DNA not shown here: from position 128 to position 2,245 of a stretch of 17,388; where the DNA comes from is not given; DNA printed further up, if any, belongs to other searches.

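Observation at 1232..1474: C2H2-type zinc-finger-like insertion inside the formimidoyltransferase domain of FtcD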

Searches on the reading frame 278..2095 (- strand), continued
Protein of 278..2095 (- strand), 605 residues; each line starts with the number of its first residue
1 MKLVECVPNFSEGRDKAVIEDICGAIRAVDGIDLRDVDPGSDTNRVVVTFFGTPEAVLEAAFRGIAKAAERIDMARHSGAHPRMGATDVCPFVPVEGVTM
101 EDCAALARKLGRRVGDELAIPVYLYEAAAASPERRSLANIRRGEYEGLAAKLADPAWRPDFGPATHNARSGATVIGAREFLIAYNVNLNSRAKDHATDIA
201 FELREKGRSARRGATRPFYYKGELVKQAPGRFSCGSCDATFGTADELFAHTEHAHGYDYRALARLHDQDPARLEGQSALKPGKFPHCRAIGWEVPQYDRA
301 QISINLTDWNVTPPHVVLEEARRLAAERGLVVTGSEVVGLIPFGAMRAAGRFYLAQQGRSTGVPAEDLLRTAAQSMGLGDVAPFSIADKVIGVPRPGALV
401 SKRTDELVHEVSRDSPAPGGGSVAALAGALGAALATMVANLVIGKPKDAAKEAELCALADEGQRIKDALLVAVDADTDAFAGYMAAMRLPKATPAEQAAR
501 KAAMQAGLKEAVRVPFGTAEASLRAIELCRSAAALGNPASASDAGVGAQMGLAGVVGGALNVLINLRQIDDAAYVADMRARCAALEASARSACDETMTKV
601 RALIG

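Call 48: find_homologous_proteins(query=L016:5995-7824:+, max_evalue=1e-20)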
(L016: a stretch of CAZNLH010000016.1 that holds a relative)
Query L016:5995-7824:+ (610 aa): 8000 proteins with E <= 1e-20 among 8000 candidates; the best 120 are listed.
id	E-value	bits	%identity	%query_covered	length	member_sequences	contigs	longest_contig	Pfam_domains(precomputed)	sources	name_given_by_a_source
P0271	0.0e+0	1376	100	100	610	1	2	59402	PF02971.20,PF07837.18,PF04961.18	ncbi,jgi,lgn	jgi:glutamate formiminotransferase/formiminotetrahydrofolate cyclodeaminase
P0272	3.5e-297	1005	73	99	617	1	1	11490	PF02971.20,PF07837.18,PF04961.18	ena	-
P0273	4.8e-296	1001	72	99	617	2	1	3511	PF02971.20,PF07837.18,PF04961.18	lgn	-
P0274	1.1e-294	997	72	99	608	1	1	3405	PF02971.20,PF07837.18,PF04961.18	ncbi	ncbi:MAG: glutamate formimidoyltransferase [bacterium]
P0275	4.3e-294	995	72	100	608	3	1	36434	PF02971.20,PF07837.18,PF04961.18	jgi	-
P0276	1.5e-293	993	71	99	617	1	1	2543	PF02971.20,PF07837.18,PF04961.18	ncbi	-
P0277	1.8e-293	993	72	100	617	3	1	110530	PF02971.20,PF07837.18,PF04961.18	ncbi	-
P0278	5.1e-293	991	72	100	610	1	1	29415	PF02971.20,PF07837.18,PF04961.18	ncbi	-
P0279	2.7e-292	989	72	100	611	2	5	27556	PF02971.20,PF07837.18,PF04961.18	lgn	-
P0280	1.5e-291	986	70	100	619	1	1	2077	PF02971.20,PF07837.18,PF04961.18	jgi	-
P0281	2.6e-291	985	72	100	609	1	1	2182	PF02971.20,PF07837.18,PF04961.18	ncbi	-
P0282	8.7e-291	984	72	100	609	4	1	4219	PF02971.20,PF07837.18,PF04961.18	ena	-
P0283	2.5e-290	982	70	100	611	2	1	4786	PF02971.20,PF07837.18,PF04961.18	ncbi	-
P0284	7.2e-290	981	71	100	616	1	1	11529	PF02971.20,PF07837.18,PF04961.18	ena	-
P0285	2.9e-289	979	71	100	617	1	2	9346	PF02971.20,PF07837.18,PF04961.18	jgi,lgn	jgi:glutamate formiminotransferase/formiminotetrahydrofolate cyclodeaminase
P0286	7.8e-289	977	71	99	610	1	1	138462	PF02971.20,PF07837.18,PF04961.18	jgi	jgi:glutamate formiminotransferase/formiminotetrahydrofolate cyclodeaminase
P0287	4.2e-288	975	71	100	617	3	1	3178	PF02971.20,PF07837.18,PF04961.18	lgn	-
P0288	2.1e-287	973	71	99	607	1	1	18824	PF02971.20,PF07837.18,PF04961.18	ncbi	-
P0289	2.6e-287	972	71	99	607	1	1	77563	PF02971.20,PF07837.18,PF04961.18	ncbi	-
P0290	2.1e-286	969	71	100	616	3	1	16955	PF02971.20,PF07837.18,PF04961.18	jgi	jgi:glutamate formiminotransferase/formiminotetrahydrofolate cyclodeaminase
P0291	1.4e-285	967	70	100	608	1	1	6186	PF02971.20,PF07837.18,PF04961.18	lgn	-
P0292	1.5e-285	966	70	100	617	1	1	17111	PF02971.20,PF07837.18,PF04961.18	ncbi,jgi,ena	-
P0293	6.2e-285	964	70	100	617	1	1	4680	PF02971.20,PF07837.18,PF04961.18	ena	-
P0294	9.6e-285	964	70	100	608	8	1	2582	PF02971.20,PF07837.18,PF04961.18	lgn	-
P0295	1.2e-284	964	70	99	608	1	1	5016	PF02971.20,PF07837.18,PF04961.18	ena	-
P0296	1.3e-284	963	70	99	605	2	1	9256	PF02971.20,PF07837.18,PF04961.18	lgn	-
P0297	1.8e-284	963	69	100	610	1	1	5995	PF02971.20,PF07837.18,PF04961.18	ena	-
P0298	5.2e-284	961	70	99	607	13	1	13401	PF02971.20,PF07837.18,PF04961.18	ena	-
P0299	6.3e-284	961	70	99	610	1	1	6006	PF02971.20,PF07837.18,PF04961.18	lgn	-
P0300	8.1e-284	961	70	99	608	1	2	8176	PF02971.20,PF07837.18,PF04961.18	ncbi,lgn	ncbi:MAG: glutamate formimidoyltransferase [bacterium]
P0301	5.3e-283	958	70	100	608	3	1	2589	PF02971.20,PF07837.18,PF04961.18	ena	-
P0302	1.1e-282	957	71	99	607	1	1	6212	PF02971.20,PF07837.18,PF04961.18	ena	-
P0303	1.6e-282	956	71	99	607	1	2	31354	PF02971.20,PF07837.18,PF04961.18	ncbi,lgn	-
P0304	2.0e-282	956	69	99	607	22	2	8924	PF02971.20,PF07837.18,PF04961.18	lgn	-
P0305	2.4e-282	956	70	99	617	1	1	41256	PF02971.20,PF07837.18,PF04961.18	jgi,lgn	jgi:glutamate formiminotransferase/formiminotetrahydrofolate cyclodeaminase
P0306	2.5e-282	956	69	100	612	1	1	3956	PF02971.20,PF07837.18,PF04961.18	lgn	-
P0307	4.3e-282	955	71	99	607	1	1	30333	PF02971.20,PF07837.18,PF04961.18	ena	-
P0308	1.1e-281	954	69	99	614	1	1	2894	PF02971.20,PF07837.18,PF04961.18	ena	-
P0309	1.4e-281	953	71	99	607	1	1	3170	PF02971.20,PF07837.18,PF04961.18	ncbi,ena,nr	ncbi:MAG TPA: glutamate formimidoyltransferase [Bacteroidetes bacterium]|nr:glutamate formimidoyltra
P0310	1.7e-281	953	69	99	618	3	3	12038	PF02971.20,PF07837.18,PF04961.18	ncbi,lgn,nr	ncbi:glutamate formimidoyltransferase [candidate division KSB1 bacterium]|nr:glutamate formimidoyltr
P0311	1.8e-281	953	71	99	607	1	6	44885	PF02971.20,PF07837.18,PF04961.18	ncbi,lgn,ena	-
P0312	2.3e-281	953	71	99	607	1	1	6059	PF02971.20,PF07837.18,PF04961.18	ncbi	-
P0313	3.8e-281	952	69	99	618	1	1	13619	PF02971.20,PF07837.18,PF04961.18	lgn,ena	-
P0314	4.3e-281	952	71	99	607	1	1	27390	PF02971.20,PF07837.18,PF04961.18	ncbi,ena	-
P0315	2.3e-280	949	70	99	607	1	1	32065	PF02971.20,PF07837.18,PF04961.18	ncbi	-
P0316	3.1e-280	949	70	99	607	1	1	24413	PF02971.20,PF07837.18,PF04961.18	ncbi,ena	-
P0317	4.5e-279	945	68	99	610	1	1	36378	PF02971.20,PF07837.18,PF04961.18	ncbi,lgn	-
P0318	8.4e-279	944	69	99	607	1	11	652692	PF02971.20,PF07837.18,PF04961.18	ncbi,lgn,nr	ncbi:MAG: glutamate formimidoyltransferase [candidate division KSB1 bacterium]|nr:glutamate formimid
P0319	1.7e-278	943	68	99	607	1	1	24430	PF02971.20,PF07837.18,PF04961.18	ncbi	-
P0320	4.0e-278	942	69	99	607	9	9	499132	PF02971.20,PF07837.18,PF04961.18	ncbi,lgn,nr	ncbi:glutamate formimidoyltransferase [candidate division KSB1 bacterium]|nr:glutamate formimidoyltr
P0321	6.3e-278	941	69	99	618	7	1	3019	PF02971.20,PF07837.18,PF04961.18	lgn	-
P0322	7.0e-278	941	69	100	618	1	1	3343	PF02971.20,PF07837.18,PF04961.18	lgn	-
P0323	1.1e-277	940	67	99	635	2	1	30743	PF02971.20,PF07837.18,PF04961.18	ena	-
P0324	2.8e-277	939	68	100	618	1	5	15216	PF02971.20,PF07837.18,PF04961.18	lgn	-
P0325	3.5e-277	939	68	100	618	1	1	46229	PF02971.20,PF07837.18,PF04961.18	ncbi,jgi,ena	-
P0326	1.5e-275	933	68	99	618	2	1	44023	PF02971.20,PF07837.18,PF04961.18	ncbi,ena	-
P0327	2.6e-275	933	68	99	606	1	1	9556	PF02971.20,PF07837.18,PF04961.18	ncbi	-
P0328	2.9e-275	932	69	99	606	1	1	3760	PF02971.20,PF07837.18,PF04961.18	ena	-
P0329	7.7e-275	931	68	100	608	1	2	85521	PF02971.20,PF07837.18,PF04961.18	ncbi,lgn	ncbi:MAG: glutamate formimidoyltransferase [bacterium]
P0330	1.8e-274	930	68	99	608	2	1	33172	PF02971.20,PF07837.18,PF04961.18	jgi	jgi:glutamate formiminotransferase/formiminotetrahydrofolate cyclodeaminase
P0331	2.8e-274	929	68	100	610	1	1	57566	PF02971.20,PF07837.18,PF04961.18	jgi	jgi:glutamate formiminotransferase/formiminotetrahydrofolate cyclodeaminase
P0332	4.5e-274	929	69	99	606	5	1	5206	PF02971.20,PF07837.18,PF04961.18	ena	-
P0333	4.5e-274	929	68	99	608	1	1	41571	PF02971.20,PF07837.18,PF04961.18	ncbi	-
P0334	1.0e-273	927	67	99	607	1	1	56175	PF02971.20,PF07837.18,PF04961.18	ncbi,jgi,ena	-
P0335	1.1e-273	927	68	99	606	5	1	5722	PF02971.20,PF07837.18,PF04961.18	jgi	jgi:glutamate formiminotransferase/formiminotetrahydrofolate cyclodeaminase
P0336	2.8e-273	926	68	99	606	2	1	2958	PF02971.20,PF07837.18,PF04961.18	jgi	-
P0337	2.9e-273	926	69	100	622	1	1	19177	PF02971.20,PF07837.18,PF04961.18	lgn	-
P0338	3.5e-273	926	67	99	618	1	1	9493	PF02971.20,PF07837.18,PF04961.18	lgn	-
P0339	1.3e-272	924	69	99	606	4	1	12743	PF02971.20,PF07837.18,PF04961.18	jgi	jgi:glutamate formiminotransferase/formiminotetrahydrofolate cyclodeaminase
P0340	2.4e-272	923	68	99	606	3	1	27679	PF02971.20,PF07837.18,PF04961.18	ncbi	-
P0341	2.5e-272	923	67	99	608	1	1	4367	PF02971.20,PF07837.18,PF04961.18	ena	-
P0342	3.9e-272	922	68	99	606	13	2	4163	PF02971.20,PF07837.18,PF04961.18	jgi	jgi:glutamate formiminotransferase/formiminotetrahydrofolate cyclodeaminase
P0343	5.3e-272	922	67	99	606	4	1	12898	PF02971.20,PF07837.18,PF04961.18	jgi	jgi:glutamate formiminotransferase/formiminotetrahydrofolate cyclodeaminase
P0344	5.3e-271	918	68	100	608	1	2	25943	PF02971.20,PF07837.18,PF04961.18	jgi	jgi:glutamate formiminotransferase/formiminotetrahydrofolate cyclodeaminase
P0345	6.6e-271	918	68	99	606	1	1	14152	PF02971.20,PF07837.18,PF04961.18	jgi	jgi:glutamate formiminotransferase/formiminotetrahydrofolate cyclodeaminase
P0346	7.0e-271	918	67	99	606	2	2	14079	PF02971.20,PF07837.18,PF04961.18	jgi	-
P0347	8.0e-271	918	68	99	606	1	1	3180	PF02971.20,PF07837.18,PF04961.18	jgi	-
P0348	8.4e-271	918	67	99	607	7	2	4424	PF02971.20,PF07837.18,PF04961.18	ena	-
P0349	8.9e-271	918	67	99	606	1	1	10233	PF02971.20,PF07837.18,PF04961.18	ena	-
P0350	1.1e-270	917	68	99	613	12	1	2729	PF02971.20,PF07837.18,PF04961.18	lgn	-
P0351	1.2e-270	917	68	99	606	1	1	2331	PF02971.20,PF07837.18,PF04961.18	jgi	-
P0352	1.3e-270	917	66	99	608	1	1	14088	PF02971.20,PF07837.18,PF04961.18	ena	-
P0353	1.3e-270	917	68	99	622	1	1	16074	PF02971.20,PF07837.18,PF04961.18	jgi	jgi:glutamate formiminotransferase/formiminotetrahydrofolate cyclodeaminase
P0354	3.4e-270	916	67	99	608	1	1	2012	PF02971.20,PF07837.18,PF04961.18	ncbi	-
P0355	4.1e-270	915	67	100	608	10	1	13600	PF02971.20,PF07837.18,PF04961.18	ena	-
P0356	4.4e-270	915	67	99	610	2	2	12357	PF02971.20,PF07837.18,PF04961.18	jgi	jgi:glutamate formiminotransferase/formiminotetrahydrofolate cyclodeaminase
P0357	4.9e-270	915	69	99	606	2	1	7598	PF02971.20,PF07837.18,PF04961.18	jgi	-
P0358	7.5e-270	915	67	99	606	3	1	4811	PF02971.20,PF07837.18,PF04961.18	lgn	-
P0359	1.1e-269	914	67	99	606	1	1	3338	PF02971.20,PF07837.18,PF04961.18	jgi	jgi:glutamate formiminotransferase/formiminotetrahydrofolate cyclodeaminase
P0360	1.8e-269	913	68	99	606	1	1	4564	PF02971.20,PF07837.18,PF04961.18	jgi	jgi:glutamate formiminotransferase/formiminotetrahydrofolate cyclodeaminase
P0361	1.9e-269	913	66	99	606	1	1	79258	PF02971.20,PF07837.18,PF04961.18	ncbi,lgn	-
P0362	2.1e-269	913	68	99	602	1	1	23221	PF02971.20,PF07837.18,PF04961.18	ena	-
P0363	2.4e-269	913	67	99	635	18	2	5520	PF02971.20,PF07837.18,PF04961.18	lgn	-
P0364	2.4e-269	913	67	99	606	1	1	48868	PF02971.20,PF07837.18,PF04961.18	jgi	jgi:glutamate formiminotransferase/formiminotetrahydrofolate cyclodeaminase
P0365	2.5e-269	913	67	99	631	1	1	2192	PF02971.20,PF07837.18,PF04961.18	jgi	jgi:glutamate formiminotransferase/formiminotetrahydrofolate cyclodeaminase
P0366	3.2e-269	913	68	99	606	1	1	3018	PF02971.20,PF07837.18,PF04961.18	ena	-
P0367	4.0e-269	912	67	99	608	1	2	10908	PF02971.20,PF07837.18,PF04961.18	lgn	-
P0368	4.3e-269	912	67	99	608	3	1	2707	PF02971.20,PF07837.18,PF04961.18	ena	-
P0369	5.0e-269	912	67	99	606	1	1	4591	PF02971.20,PF07837.18,PF04961.18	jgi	jgi:glutamate formiminotransferase/formiminotetrahydrofolate cyclodeaminase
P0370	9.7e-269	911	67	99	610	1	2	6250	PF02971.20,PF07837.18,PF04961.18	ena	-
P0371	9.8e-269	911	67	99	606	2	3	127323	PF02971.20,PF07837.18,PF04961.18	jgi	jgi:glutamate formiminotransferase/formiminotetrahydrofolate cyclodeaminase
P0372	1.1e-268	911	67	100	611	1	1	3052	PF02971.20,PF07837.18,PF04961.18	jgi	jgi:glutamate formiminotransferase/formiminotetrahydrofolate cyclodeaminase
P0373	1.7e-268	910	68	99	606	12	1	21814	PF02971.20,PF07837.18,PF04961.18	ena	-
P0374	1.7e-268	910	67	99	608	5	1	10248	PF02971.20,PF07837.18,PF04961.18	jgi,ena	jgi:glutamate formiminotransferase/formiminotetrahydrofolate cyclodeaminase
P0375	1.7e-268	910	67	99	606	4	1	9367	PF02971.20,PF07837.18,PF04961.18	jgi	-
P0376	2.1e-268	910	67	99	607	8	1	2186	PF02971.20,PF07837.18,PF04961.18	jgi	jgi:glutamate formiminotransferase/formiminotetrahydrofolate cyclodeaminase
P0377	3.1e-268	909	67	100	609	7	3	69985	PF02971.20,PF07837.18,PF04961.18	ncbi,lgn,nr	ncbi:MAG: glutamate formimidoyltransferase [candidate division KSB1 bacterium]|nr:glutamate formimid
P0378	3.7e-268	909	67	99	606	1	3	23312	PF02971.20,PF07837.18,PF04961.18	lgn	-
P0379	4.1e-268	909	67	99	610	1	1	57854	PF02971.20,PF07837.18,PF04961.18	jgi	jgi:glutamate formiminotransferase/formiminotetrahydrofolate cyclodeaminase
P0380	4.9e-268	909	66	100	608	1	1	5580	PF02971.20,PF07837.18,PF04961.18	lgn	-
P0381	5.1e-268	909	67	99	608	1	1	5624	PF02971.20,PF07837.18,PF04961.18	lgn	-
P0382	5.5e-268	908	67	99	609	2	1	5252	PF02971.20,PF07837.18,PF04961.18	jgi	jgi:glutamate formiminotransferase/formiminotetrahydrofolate cyclodeaminase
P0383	6.3e-268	908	66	99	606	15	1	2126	PF02971.20,PF07837.18,PF04961.18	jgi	jgi:glutamate formiminotransferase/formiminotetrahydrofolate cyclodeaminase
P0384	6.6e-268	908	67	99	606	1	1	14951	PF02971.20,PF07837.18,PF04961.18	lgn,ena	-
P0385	7.0e-268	908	68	99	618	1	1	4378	PF02971.20,PF07837.18,PF04961.18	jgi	-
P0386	8.6e-268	908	67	99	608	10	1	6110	PF02971.20,PF07837.18,PF04961.18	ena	-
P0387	8.6e-268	908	67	99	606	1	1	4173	PF02971.20,PF07837.18,PF04961.18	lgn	-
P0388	8.6e-268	908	68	99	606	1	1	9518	PF02971.20,PF07837.18,PF04961.18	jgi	jgi:glutamate formiminotransferase/formiminotetrahydrofolate cyclodeaminase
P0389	9.0e-268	908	67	98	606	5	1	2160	PF02971.20,PF07837.18,PF04961.18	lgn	-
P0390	1.1e-267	907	67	99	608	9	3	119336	PF02971.20,PF07837.18,PF04961.18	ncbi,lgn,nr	ncbi:MAG: glutamate formimidoyltransferase [candidate division KSB1 bacterium]|nr:glutamate formimid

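Call 56: fold_search(model_id=the predicted structure, library=pdb)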
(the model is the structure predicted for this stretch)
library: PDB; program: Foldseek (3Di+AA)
matches with E <= 10: 881; with E <= 0.001: 11
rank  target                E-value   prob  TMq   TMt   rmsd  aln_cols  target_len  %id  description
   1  1tt9_A                9.8e-46  1.00  0.80  0.89   3.5       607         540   38  Structure of the bifunctional and Golgi associated formiminotransferase cyclodeaminase octamer (released 2005-06-28)
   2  1qd1_B                3.1e-34  1.00  0.46  0.80   4.3       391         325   39  THE CRYSTAL STRUCTURE OF THE FORMIMINOTRANSFERASE DOMAIN OF FORMIMINOTRANSFERASE-CYCLODEAMINASE. (released 2000-01-12)
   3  1qd1_A                2.7e-33  1.00  0.46  0.81   3.7       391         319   38  THE CRYSTAL STRUCTURE OF THE FORMIMINOTRANSFERASE DOMAIN OF FORMIMINOTRANSFERASE-CYCLODEAMINASE. (released 2000-01-12)
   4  7vg4_C                8.1e-12  1.00  0.33  0.93   1.8       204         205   34  10,5-methenyltetrahydrofolate cyclohydrolase from Methylobacterium extorquens AM1 strain (released 2022-07-06)
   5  7vg4_D                2.3e-11  1.00  0.32  0.92   2.1       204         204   34  10,5-methenyltetrahydrofolate cyclohydrolase from Methylobacterium extorquens AM1 strain (released 2022-07-06)
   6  7vg4_B                5.5e-11  1.00  0.32  0.92   1.9       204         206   34  10,5-methenyltetrahydrofolate cyclohydrolase from Methylobacterium extorquens AM1 strain (released 2022-07-06)
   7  7vg4_A                8.8e-11  1.00  0.32  0.92   2.0       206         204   32  10,5-methenyltetrahydrofolate cyclohydrolase from Methylobacterium extorquens AM1 strain (released 2022-07-06)
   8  7vg4_E                2.5e-10  1.00  0.31  0.93   2.2       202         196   32  10,5-methenyltetrahydrofolate cyclohydrolase from Methylobacterium extorquens AM1 strain (released 2022-07-06)
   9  7vg4_F                9.8e-09  1.00  0.30  0.93   1.6       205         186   28  10,5-methenyltetrahydrofolate cyclohydrolase from Methylobacterium extorquens AM1 strain (released 2022-07-06)
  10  1o5h_A                1.5e-07  1.00  0.30  0.87   2.5       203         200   26  Crystal structure of formiminotetrahydrofolate cyclodeaminase (TM1560) from Thermotoga maritima at 2.80 A resolution (released 2003-09-30)
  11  1o5h_B                1.8e-07  1.00  0.30  0.88   2.6       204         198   26  Crystal structure of formiminotetrahydrofolate cyclodeaminase (TM1560) from Thermotoga maritima at 2.80 A resolution (released 2003-09-30)
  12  8ab6_A                1.4e-03  0.66  0.12  0.16  21.7       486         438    8  Complex III2 from Yarrowia lipolytica, combined datasets, consensus refinement (released 2023-01-11)
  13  6q9e_a2               4.1e-03  0.47  0.12  0.16  20.2       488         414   10  Complex III2 focused refinement from Ovine respiratory supercomplex I+III2 (released 2019-08-21)
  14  5xte_K                7.2e-03  0.41  0.12  0.16  20.3       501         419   10  Cryo-EM structure of human respiratory complex III (cytochrome bc1 complex) (released 2017-08-30)
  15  8uf0_B                1.9e-02  0.98  0.13  0.39  20.1       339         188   10  T33-ml23 - Designed Tetrahedral Protein Cage Using Machine Learning Algorithms (released 2023-11-15)
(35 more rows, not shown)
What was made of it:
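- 278..2095 (-): ftcD gene: bifunctional glutamate formimidoyltransferase / formimidoyl-THF cyclodeaminase, 605 aa (stop codon included). The full AF2 model superposes on 1tt9_A with TM 0.89 (call 56).
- On FTCD / FtcD (glutamate formimidoyltransferase-cyclodeaminase): Foldseek against 1tt9_A: E 1e-45, TM 0.89 normalised to the target (call 56).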
